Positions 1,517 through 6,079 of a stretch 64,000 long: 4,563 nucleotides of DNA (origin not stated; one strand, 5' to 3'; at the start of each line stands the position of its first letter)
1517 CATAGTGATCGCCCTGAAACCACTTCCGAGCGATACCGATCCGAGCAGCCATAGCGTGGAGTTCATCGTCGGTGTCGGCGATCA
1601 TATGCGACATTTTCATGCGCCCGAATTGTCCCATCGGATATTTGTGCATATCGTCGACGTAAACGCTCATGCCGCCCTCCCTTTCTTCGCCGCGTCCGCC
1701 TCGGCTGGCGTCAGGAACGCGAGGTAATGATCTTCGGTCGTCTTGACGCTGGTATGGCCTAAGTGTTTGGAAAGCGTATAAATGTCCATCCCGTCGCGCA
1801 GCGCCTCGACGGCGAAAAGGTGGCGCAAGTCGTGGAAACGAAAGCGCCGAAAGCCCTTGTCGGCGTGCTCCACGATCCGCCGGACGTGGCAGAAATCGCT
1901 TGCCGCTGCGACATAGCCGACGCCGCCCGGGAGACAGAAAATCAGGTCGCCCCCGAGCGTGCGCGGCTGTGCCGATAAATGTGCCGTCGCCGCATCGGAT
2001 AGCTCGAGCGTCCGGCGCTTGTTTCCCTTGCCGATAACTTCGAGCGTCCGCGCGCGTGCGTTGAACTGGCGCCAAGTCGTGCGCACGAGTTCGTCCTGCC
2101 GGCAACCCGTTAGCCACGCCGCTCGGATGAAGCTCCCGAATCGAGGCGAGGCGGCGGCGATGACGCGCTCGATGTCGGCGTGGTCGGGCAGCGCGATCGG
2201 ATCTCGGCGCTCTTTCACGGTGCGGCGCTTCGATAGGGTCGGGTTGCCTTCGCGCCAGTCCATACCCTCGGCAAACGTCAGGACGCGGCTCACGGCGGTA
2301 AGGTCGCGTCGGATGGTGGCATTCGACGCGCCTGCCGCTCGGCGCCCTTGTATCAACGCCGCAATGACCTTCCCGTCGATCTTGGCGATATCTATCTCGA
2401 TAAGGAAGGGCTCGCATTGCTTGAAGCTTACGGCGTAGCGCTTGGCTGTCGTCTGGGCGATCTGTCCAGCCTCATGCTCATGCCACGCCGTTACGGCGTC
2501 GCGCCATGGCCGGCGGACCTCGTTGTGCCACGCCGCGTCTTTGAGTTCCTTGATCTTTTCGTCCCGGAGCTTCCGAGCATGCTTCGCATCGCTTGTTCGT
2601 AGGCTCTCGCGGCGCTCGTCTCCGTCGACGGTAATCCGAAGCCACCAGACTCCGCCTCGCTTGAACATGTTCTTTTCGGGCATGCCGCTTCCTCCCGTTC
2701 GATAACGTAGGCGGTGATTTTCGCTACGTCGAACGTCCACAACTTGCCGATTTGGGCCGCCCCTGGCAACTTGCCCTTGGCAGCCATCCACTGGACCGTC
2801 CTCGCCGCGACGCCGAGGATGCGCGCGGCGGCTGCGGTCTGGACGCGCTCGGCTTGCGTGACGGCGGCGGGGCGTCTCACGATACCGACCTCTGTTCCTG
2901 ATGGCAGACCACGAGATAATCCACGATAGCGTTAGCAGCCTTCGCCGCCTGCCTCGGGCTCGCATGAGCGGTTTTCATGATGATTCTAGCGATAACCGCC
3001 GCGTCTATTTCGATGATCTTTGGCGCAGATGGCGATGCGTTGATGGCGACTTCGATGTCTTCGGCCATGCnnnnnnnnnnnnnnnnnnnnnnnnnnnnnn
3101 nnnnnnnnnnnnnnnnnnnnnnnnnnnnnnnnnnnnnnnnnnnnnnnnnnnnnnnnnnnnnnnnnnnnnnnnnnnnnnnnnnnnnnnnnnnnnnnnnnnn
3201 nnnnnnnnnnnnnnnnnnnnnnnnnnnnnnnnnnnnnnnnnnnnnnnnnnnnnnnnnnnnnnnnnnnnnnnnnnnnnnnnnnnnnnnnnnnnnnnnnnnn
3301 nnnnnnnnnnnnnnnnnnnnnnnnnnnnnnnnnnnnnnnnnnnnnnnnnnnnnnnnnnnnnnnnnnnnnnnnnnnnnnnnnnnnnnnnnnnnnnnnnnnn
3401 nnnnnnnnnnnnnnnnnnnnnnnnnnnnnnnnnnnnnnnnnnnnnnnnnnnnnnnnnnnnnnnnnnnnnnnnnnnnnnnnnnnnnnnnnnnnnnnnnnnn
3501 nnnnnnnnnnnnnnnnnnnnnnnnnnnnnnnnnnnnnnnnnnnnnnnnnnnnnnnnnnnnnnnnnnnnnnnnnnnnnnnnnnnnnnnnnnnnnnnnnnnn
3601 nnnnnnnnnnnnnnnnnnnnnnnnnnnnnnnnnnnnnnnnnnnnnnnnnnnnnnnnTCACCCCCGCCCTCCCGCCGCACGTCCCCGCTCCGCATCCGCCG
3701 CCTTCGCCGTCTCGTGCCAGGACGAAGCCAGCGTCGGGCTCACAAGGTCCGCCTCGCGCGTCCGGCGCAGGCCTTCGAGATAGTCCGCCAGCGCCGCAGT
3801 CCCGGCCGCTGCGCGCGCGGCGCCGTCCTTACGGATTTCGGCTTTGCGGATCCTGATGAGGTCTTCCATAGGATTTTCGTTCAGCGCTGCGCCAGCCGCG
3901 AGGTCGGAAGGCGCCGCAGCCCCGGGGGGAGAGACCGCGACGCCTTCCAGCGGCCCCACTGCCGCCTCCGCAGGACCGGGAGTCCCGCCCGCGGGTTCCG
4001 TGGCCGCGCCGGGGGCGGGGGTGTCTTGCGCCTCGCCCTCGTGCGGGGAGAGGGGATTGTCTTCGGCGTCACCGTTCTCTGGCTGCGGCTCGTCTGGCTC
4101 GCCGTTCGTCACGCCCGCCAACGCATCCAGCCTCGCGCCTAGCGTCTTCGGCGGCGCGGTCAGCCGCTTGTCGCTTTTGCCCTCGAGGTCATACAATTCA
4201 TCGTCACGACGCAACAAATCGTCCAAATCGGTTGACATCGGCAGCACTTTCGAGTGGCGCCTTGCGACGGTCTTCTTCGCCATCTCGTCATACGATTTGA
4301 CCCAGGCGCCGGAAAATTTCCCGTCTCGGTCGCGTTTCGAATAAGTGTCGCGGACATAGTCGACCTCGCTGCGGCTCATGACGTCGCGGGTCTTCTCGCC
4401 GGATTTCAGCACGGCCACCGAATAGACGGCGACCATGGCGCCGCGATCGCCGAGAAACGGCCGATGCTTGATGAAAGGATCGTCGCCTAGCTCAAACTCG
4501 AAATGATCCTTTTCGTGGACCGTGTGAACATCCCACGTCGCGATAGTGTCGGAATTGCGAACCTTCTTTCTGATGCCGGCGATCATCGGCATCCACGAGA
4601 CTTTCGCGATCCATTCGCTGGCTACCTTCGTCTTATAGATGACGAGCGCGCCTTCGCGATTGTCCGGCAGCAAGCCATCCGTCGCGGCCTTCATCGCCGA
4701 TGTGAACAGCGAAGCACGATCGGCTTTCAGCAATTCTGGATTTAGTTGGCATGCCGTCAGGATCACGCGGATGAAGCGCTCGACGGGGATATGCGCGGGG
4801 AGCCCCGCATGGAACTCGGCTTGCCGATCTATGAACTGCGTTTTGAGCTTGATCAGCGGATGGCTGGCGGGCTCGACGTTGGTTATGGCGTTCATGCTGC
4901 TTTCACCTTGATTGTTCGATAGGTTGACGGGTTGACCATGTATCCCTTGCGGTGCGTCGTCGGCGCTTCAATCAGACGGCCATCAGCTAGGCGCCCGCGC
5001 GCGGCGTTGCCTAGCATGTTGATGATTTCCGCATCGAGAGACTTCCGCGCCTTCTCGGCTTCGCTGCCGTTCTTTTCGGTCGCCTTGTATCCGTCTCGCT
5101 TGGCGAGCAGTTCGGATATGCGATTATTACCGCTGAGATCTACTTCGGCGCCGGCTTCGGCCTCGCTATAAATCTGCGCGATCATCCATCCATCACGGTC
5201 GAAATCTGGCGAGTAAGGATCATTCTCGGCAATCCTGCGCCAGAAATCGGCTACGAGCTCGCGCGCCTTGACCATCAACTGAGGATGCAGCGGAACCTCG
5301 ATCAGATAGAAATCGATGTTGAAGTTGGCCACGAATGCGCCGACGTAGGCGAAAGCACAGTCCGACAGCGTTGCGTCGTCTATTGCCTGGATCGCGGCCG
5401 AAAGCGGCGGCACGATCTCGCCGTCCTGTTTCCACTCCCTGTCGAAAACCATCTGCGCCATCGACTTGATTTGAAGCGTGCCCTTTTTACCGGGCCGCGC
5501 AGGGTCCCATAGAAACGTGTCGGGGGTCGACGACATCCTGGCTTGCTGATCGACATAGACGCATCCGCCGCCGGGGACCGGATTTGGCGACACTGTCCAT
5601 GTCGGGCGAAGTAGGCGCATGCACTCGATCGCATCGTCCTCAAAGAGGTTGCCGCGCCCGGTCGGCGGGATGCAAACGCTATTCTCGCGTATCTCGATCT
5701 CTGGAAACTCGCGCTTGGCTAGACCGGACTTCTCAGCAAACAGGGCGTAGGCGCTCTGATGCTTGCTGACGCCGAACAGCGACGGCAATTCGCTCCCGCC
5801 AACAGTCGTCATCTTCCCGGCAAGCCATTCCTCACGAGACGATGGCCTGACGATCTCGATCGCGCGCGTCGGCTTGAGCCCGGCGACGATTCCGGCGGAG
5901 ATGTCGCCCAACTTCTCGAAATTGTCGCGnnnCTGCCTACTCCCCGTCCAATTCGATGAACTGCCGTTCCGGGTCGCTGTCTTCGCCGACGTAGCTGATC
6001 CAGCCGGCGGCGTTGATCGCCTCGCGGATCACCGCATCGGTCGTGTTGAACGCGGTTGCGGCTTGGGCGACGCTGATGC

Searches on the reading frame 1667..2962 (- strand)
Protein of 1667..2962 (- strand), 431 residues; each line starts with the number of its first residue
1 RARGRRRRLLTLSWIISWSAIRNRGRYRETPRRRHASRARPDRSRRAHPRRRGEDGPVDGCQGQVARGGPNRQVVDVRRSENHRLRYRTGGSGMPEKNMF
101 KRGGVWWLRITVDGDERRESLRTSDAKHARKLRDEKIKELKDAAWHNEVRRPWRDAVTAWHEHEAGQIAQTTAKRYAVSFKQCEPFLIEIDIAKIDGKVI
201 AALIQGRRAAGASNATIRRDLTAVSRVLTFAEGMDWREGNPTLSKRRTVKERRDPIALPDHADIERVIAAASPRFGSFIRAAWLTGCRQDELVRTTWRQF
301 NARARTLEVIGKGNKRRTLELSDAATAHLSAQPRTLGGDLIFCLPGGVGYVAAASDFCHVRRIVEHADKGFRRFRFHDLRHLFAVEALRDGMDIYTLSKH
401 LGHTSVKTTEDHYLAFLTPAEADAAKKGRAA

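Call 90: search_protein_families(library=pfam, proteins=[window:1667-2962:-], max_evalue=0.001)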
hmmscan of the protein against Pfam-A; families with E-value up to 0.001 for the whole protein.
window:1667-2962:- (431 aa): 2 families
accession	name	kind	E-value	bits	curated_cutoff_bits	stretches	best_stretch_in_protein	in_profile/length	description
PF00589.27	Phage_integrase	-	6e-17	62.4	27.1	1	263-414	7-166/172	Phage integrase family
PF02899.23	Phage_int_SAM_1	-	0.00016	22.3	22.3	1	166-231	12-79/83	Phage integrase, N-terminal SAM-like domain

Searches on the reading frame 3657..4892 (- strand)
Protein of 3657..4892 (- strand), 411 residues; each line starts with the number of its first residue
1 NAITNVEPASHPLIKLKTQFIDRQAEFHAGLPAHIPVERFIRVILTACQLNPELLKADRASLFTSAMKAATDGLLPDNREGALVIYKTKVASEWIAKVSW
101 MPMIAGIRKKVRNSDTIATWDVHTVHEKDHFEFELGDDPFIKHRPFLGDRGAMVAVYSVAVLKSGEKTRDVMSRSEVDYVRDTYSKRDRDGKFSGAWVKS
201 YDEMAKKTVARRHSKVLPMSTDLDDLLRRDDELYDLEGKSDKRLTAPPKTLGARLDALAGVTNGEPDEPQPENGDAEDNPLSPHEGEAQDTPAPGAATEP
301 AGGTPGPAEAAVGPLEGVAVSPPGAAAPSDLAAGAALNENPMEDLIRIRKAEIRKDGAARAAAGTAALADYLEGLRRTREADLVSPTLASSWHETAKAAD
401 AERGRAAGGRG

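Call 90: search_protein_families(library=pfam, proteins=[window:3657-4892:-], max_evalue=0.001)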
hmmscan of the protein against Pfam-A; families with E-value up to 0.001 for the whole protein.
window:3657-4892:- (411 aa): 1 family
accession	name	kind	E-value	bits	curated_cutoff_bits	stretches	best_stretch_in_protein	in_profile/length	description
PF03837.19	RecT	-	1.1e-34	120.2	24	1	38-236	1-190/198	RecT family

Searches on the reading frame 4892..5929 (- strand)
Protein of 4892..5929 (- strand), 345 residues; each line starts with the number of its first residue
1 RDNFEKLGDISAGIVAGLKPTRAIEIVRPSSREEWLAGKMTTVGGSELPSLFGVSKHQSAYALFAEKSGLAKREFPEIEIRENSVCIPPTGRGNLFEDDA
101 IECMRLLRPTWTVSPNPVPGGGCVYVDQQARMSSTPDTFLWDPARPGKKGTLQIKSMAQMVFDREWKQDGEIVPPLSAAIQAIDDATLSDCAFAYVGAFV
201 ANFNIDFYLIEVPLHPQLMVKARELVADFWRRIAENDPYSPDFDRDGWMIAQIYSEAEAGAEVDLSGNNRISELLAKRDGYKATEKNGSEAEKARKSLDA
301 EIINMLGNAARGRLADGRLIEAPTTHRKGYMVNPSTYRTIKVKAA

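Call 90: search_protein_families(library=pfam, proteins=[window:4892-5929:-], max_evalue=0.001)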
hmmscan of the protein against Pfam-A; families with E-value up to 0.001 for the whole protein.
window:4892-5929:- (345 aa): 0 families

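Call 93: search_protein_families(library=phrogs, proteins=[window:4892-5929:-], max_evalue=0.001)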
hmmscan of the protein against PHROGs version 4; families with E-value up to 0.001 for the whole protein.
window:4892-5929:- (345 aa): 1 family
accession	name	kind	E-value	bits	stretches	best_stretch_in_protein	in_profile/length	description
phrog_434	-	DNA, RNA and nucleotide metabolism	3.2e-31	109.8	1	30-330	55-330/372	RecE-like recombination exonuclease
